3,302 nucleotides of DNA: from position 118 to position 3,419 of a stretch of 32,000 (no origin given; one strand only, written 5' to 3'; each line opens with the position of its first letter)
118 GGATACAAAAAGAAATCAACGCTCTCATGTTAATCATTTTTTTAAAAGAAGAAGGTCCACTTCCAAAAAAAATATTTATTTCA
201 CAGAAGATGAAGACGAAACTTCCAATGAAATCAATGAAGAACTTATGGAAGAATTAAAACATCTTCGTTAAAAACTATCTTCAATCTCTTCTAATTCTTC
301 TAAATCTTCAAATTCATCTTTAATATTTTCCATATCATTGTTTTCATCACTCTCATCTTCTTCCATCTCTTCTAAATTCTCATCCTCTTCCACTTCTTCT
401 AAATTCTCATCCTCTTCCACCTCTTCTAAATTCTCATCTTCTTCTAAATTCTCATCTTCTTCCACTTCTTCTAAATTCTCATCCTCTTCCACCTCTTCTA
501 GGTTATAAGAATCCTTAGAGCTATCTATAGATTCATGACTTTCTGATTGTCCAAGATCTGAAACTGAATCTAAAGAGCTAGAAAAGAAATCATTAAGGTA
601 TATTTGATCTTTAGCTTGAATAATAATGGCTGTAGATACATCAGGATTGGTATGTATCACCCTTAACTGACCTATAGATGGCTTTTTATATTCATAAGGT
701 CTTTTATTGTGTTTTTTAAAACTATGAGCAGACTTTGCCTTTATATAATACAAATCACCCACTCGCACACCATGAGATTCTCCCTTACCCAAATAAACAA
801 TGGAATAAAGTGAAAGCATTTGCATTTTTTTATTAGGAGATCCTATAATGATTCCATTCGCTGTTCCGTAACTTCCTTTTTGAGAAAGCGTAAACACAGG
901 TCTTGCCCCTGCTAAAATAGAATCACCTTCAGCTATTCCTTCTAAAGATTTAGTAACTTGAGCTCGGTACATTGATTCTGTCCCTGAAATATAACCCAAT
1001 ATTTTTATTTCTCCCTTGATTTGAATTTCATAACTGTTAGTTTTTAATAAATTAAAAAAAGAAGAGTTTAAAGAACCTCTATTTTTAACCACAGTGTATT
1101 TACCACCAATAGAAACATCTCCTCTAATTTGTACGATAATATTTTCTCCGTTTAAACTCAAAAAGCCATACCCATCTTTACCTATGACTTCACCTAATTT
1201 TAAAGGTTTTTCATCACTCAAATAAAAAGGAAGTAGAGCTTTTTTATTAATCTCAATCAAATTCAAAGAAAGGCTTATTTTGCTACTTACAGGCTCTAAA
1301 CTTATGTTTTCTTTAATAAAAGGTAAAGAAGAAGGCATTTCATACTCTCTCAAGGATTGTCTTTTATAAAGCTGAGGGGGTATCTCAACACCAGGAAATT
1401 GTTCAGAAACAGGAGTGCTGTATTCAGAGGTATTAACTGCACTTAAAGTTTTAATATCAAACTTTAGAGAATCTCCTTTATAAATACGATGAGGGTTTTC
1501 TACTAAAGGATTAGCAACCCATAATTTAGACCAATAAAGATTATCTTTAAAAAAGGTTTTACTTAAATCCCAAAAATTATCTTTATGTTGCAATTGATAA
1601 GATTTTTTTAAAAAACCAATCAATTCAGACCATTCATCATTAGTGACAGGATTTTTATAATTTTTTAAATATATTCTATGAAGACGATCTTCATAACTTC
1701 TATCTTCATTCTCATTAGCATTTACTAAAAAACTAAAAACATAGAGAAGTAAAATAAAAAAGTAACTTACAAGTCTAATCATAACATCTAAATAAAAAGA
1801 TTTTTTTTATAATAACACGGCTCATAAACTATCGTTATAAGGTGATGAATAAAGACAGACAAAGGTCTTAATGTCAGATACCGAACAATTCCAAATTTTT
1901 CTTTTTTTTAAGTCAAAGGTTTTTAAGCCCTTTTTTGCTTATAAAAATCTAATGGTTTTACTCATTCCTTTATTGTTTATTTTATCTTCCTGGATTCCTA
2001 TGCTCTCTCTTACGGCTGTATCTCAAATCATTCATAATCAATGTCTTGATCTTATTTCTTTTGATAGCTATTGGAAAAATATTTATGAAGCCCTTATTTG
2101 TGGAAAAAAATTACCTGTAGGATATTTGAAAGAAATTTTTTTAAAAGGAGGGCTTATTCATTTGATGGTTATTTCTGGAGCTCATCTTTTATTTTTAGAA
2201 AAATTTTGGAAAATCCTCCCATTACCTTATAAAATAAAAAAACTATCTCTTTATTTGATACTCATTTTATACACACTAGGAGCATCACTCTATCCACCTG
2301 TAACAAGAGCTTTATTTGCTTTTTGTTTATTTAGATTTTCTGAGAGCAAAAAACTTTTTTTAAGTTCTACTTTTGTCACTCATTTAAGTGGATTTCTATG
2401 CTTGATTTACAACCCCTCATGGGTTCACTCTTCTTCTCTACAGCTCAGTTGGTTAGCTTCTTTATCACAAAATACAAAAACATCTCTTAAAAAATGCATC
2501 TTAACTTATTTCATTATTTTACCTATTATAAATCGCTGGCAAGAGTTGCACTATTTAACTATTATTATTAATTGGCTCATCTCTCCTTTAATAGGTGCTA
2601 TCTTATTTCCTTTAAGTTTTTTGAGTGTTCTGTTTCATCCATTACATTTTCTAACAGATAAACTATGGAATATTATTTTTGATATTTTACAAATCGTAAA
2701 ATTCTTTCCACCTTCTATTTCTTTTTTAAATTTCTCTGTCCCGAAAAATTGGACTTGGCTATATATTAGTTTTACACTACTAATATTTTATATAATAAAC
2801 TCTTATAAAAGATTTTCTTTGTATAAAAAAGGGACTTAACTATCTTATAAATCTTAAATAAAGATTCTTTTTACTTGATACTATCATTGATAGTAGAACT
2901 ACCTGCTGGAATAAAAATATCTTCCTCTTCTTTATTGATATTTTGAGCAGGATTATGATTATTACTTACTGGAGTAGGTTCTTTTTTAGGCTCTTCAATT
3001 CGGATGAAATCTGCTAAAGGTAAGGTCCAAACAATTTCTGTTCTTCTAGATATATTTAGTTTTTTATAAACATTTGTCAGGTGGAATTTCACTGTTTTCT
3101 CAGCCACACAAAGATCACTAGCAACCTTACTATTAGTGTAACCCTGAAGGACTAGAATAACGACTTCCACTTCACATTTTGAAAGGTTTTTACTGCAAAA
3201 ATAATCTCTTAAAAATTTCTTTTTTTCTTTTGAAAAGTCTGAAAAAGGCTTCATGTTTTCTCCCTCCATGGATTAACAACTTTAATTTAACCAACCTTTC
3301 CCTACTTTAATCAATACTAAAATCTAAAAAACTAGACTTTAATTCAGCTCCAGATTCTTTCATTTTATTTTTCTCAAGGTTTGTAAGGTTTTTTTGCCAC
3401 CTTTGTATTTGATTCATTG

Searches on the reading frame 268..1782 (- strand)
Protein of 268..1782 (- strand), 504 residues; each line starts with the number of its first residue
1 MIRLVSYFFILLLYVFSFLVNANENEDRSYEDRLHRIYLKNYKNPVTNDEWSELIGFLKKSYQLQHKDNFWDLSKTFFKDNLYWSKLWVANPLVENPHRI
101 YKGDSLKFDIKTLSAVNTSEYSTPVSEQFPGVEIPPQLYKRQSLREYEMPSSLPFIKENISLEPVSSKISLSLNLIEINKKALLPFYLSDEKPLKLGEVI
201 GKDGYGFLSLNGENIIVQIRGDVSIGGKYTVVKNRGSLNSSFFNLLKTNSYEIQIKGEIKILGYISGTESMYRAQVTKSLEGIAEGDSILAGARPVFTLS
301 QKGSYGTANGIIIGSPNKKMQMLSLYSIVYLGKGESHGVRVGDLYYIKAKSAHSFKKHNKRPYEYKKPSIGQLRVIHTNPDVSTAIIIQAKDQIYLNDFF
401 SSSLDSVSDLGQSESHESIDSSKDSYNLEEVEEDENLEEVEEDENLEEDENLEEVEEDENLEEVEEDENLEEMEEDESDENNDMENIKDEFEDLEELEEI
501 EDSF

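Call 55: search_protein_families(library=pfam, proteins=[window:268-1782:-], max_evalue=0.00001)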
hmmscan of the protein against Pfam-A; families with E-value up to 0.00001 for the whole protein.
window:268-1782:- (504 aa): 0 families

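Call 82: search_protein_families(library=pfam, proteins=[window:268-1782:-], max_evalue=0.05)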
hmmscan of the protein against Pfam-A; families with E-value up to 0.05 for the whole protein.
window:268-1782:- (504 aa): 1 family
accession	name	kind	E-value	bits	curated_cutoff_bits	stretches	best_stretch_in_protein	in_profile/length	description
PF23457.1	LysM2_NFP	-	0.019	15.5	36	0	61-104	7-49/56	NFP LysM2 domain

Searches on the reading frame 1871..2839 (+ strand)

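Call 55: search_protein_families(library=pfam, proteins=[window:1871-2839:+], max_evalue=0.00001)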
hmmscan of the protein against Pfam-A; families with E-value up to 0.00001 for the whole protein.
window:1871-2839:+ (322 aa): 1 family
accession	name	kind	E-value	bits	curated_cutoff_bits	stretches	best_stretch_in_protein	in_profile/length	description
PF03772.21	Competence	-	1.8e-12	47.6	23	1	86-310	13-265/270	Competence protein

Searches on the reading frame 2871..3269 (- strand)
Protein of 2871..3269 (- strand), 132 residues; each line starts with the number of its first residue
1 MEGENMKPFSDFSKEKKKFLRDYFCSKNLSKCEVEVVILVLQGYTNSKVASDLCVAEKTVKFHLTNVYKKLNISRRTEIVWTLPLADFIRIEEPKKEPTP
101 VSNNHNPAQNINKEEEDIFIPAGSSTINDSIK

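Call 55: search_protein_families(library=pfam, proteins=[window:2871-3269:-], max_evalue=0.00001)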
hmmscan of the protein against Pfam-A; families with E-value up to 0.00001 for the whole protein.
window:2871-3269:- (132 aa): 1 family
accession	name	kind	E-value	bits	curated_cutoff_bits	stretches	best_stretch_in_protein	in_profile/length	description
PF00196.25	GerE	-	3.2e-15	55.9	23.5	1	28-80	2-54/57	Bacterial regulatory proteins, luxR family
